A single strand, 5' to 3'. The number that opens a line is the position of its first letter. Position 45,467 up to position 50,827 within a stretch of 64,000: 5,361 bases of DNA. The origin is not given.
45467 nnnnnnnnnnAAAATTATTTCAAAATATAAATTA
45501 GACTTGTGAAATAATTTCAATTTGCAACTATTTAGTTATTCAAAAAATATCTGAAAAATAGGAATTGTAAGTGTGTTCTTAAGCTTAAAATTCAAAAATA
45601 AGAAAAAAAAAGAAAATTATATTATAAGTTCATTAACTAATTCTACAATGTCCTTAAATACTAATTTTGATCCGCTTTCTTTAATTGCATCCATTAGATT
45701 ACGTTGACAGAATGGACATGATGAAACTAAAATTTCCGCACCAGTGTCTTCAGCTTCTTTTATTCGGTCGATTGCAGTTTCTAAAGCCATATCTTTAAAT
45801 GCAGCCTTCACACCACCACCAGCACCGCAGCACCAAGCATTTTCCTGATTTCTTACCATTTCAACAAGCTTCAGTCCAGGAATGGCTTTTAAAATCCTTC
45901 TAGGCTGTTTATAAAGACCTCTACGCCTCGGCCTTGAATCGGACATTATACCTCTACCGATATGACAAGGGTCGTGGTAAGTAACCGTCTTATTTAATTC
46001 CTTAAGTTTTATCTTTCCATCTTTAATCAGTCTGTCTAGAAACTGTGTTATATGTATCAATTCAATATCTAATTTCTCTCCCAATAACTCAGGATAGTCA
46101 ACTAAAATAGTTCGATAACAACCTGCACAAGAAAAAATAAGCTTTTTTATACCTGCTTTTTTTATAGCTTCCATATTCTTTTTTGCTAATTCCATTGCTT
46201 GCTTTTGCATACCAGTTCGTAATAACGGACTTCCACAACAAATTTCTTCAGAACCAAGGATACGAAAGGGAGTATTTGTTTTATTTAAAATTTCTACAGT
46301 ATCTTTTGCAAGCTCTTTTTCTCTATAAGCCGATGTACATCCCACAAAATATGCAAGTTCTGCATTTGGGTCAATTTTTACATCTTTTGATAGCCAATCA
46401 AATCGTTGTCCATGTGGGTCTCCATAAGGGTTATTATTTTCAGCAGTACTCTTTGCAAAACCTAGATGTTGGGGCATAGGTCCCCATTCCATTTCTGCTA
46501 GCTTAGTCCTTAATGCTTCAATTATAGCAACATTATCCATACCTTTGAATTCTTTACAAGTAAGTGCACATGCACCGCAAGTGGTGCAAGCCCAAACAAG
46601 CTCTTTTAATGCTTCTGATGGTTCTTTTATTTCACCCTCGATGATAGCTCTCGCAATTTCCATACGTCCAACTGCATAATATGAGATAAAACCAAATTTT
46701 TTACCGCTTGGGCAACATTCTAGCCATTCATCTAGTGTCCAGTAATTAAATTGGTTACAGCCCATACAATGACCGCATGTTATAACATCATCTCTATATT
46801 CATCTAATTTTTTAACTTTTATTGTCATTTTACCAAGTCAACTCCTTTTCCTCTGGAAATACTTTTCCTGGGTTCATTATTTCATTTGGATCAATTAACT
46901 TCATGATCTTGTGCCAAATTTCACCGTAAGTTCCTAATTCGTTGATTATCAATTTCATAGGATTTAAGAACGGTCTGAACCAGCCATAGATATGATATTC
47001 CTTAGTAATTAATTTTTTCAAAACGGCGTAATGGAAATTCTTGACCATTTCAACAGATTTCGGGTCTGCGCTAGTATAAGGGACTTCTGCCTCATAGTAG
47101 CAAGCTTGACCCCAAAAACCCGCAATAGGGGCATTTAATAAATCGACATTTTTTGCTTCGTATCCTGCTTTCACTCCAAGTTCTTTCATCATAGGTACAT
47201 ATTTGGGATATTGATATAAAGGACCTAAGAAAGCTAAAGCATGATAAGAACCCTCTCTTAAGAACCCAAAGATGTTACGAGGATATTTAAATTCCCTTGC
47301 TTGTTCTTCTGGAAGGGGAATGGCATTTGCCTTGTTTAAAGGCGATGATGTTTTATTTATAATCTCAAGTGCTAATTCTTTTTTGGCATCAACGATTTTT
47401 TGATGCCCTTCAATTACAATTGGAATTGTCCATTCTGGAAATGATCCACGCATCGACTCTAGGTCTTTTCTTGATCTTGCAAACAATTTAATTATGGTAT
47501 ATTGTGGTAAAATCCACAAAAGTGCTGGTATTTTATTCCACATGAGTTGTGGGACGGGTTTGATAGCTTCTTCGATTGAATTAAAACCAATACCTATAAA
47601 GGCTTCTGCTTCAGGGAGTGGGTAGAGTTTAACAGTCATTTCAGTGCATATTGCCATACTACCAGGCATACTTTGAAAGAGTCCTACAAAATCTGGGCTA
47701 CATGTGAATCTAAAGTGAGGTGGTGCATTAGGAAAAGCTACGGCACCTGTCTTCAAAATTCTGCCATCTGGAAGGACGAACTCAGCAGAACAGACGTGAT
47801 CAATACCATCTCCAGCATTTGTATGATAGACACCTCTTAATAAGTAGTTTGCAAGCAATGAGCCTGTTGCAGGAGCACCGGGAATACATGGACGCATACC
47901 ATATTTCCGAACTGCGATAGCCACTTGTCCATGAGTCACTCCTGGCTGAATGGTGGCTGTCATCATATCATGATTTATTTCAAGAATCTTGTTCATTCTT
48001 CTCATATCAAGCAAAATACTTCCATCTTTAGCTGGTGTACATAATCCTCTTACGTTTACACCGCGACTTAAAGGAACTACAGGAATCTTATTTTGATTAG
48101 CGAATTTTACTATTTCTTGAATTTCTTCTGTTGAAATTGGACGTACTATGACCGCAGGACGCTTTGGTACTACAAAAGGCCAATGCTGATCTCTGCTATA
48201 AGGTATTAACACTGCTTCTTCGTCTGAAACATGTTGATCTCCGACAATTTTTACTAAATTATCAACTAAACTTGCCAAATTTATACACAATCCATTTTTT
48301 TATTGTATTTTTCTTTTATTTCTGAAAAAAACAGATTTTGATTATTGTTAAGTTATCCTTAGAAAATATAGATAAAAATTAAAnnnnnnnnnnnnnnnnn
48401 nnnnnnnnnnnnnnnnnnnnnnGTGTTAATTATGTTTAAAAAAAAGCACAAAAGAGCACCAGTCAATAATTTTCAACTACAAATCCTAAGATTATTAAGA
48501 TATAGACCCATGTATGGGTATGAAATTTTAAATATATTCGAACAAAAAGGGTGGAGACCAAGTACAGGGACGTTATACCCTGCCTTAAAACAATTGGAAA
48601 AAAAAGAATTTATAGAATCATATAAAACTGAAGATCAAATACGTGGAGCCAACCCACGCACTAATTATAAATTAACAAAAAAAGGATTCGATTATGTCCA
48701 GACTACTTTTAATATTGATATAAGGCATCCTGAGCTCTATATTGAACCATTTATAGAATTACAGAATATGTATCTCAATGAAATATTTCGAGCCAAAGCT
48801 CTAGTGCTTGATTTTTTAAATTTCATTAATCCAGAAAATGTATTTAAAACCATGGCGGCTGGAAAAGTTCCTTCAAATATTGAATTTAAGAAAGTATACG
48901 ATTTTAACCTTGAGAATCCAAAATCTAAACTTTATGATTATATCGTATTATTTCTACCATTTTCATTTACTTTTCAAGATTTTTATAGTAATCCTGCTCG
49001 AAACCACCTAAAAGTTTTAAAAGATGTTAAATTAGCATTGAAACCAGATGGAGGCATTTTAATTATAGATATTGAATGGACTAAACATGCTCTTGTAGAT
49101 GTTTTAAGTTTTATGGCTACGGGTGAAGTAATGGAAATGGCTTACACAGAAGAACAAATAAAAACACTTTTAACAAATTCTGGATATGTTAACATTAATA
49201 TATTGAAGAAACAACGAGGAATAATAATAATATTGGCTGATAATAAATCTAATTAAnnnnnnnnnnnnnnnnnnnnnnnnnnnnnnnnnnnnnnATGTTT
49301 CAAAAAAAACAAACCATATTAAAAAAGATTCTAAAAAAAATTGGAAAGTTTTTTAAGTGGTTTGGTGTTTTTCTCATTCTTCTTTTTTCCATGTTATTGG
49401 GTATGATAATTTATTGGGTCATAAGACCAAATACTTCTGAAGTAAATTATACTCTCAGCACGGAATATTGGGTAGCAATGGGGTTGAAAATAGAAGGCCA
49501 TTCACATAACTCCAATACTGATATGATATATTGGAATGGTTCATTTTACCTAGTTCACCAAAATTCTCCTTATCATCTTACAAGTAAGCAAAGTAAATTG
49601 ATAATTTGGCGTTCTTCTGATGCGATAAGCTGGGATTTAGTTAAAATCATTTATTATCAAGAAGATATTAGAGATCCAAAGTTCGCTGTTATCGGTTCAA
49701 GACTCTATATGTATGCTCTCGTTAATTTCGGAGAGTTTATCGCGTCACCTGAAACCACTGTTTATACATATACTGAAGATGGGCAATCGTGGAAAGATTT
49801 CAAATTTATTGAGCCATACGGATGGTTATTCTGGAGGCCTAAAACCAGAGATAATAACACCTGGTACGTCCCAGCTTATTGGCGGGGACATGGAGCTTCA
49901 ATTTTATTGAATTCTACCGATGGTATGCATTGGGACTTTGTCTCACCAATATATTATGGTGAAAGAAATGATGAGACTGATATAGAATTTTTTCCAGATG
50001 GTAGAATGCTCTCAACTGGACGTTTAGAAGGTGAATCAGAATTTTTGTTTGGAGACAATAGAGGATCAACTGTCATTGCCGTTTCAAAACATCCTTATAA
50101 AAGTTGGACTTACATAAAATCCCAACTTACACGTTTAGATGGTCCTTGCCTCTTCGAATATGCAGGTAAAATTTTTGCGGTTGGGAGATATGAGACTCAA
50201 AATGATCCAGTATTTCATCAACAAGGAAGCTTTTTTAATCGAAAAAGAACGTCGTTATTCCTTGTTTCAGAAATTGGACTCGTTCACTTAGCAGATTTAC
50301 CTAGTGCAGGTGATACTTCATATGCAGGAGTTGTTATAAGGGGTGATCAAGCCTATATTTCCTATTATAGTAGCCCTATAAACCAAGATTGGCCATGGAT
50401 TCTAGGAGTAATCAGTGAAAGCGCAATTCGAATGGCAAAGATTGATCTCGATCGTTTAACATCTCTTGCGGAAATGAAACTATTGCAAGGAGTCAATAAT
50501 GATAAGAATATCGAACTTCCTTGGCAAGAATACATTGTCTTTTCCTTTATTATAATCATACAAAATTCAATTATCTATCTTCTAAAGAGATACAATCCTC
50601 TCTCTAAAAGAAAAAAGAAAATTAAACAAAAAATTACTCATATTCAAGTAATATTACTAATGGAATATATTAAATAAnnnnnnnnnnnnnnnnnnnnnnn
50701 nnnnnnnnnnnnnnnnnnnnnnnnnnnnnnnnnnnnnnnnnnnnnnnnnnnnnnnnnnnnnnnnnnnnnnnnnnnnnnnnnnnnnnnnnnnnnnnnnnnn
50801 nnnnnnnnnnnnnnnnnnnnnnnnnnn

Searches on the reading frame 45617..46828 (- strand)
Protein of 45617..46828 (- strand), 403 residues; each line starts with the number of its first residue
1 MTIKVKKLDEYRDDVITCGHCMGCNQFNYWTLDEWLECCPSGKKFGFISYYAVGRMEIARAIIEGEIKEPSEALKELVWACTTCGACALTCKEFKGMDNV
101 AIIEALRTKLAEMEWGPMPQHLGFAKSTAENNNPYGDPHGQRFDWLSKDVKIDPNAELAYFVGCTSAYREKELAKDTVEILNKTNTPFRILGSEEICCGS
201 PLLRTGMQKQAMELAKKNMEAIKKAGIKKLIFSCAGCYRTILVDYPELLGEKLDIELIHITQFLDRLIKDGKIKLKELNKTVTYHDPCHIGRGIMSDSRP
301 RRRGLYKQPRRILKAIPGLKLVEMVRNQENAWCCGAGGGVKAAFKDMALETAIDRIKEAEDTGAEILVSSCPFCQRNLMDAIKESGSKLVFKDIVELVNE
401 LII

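Call 51: search_protein_families(library=pfam, proteins=[window:45617-46828:-])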
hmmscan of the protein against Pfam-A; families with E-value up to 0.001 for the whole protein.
window:45617-46828:- (403 aa): 2 families
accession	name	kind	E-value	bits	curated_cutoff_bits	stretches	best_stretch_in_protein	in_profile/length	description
PF02754.22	CCG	-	1.6e-38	131.1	20.6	2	282-378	1-84/85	Cysteine-rich domain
PF13183.11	Fer4_8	-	3.7e-06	27.8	27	1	17-92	4-65/68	4Fe-4S dicluster domain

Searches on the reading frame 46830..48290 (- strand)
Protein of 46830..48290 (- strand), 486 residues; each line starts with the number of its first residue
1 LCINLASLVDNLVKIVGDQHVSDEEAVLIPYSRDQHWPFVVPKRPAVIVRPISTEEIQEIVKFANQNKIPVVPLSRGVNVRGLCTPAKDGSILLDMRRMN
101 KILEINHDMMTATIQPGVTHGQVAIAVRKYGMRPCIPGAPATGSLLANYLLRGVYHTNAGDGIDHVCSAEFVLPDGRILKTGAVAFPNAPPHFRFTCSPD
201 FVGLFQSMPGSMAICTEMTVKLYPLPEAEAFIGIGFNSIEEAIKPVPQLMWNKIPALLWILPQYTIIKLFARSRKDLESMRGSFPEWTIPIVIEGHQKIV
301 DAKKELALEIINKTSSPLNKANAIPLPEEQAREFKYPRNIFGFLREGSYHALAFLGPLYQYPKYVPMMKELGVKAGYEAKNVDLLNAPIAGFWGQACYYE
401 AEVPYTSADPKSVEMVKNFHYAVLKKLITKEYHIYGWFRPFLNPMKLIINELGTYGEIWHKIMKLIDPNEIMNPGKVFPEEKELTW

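Call 51: search_protein_families(library=pfam, proteins=[window:46830-48290:-])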
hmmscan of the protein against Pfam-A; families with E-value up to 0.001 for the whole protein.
window:46830-48290:- (486 aa): 1 family
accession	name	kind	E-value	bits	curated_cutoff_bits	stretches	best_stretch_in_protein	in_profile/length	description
PF01565.28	FAD_binding_4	-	1.5e-27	96.4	26.4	1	45-182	1-139/139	FAD binding domain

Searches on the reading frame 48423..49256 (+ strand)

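Call 52: search_protein_families(library=pfam, proteins=[window:48423-49256:+])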
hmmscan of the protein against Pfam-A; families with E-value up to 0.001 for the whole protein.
window:48423-49256:+ (277 aa): 2 families
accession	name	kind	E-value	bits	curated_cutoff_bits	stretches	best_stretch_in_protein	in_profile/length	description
PF03551.20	PadR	-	1.3e-16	60.8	27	1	21-91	1-72/75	Transcriptional regulator PadR-like family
PF13601.12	HTH_34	-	0.00074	20.1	27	0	47-90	27-67/80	Winged helix DNA-binding domain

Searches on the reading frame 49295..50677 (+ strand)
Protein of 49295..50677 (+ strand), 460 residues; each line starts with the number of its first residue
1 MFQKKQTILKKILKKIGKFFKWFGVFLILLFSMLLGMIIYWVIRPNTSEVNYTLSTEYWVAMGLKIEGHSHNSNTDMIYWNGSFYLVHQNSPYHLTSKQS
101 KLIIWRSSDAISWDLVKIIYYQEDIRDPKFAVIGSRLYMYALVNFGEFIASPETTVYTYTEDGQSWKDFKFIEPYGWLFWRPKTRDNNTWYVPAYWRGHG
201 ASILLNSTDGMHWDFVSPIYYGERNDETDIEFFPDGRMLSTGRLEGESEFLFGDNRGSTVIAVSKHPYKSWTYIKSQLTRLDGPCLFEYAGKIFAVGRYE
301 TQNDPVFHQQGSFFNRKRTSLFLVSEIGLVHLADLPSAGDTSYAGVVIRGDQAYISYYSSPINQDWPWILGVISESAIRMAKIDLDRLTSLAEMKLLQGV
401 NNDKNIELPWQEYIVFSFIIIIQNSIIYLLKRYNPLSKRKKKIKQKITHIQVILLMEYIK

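Call 52: search_protein_families(library=pfam, proteins=[window:49295-50677:+])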
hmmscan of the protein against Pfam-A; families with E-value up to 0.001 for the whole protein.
window:49295-50677:+ (460 aa): 1 family
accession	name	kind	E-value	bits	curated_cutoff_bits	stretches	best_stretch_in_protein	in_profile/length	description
PF24067.1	Beta-prop_BT_1020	-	3.3e-08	33.8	27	1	68-126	46-104/236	BT_1020-like, N-terminal beta propeller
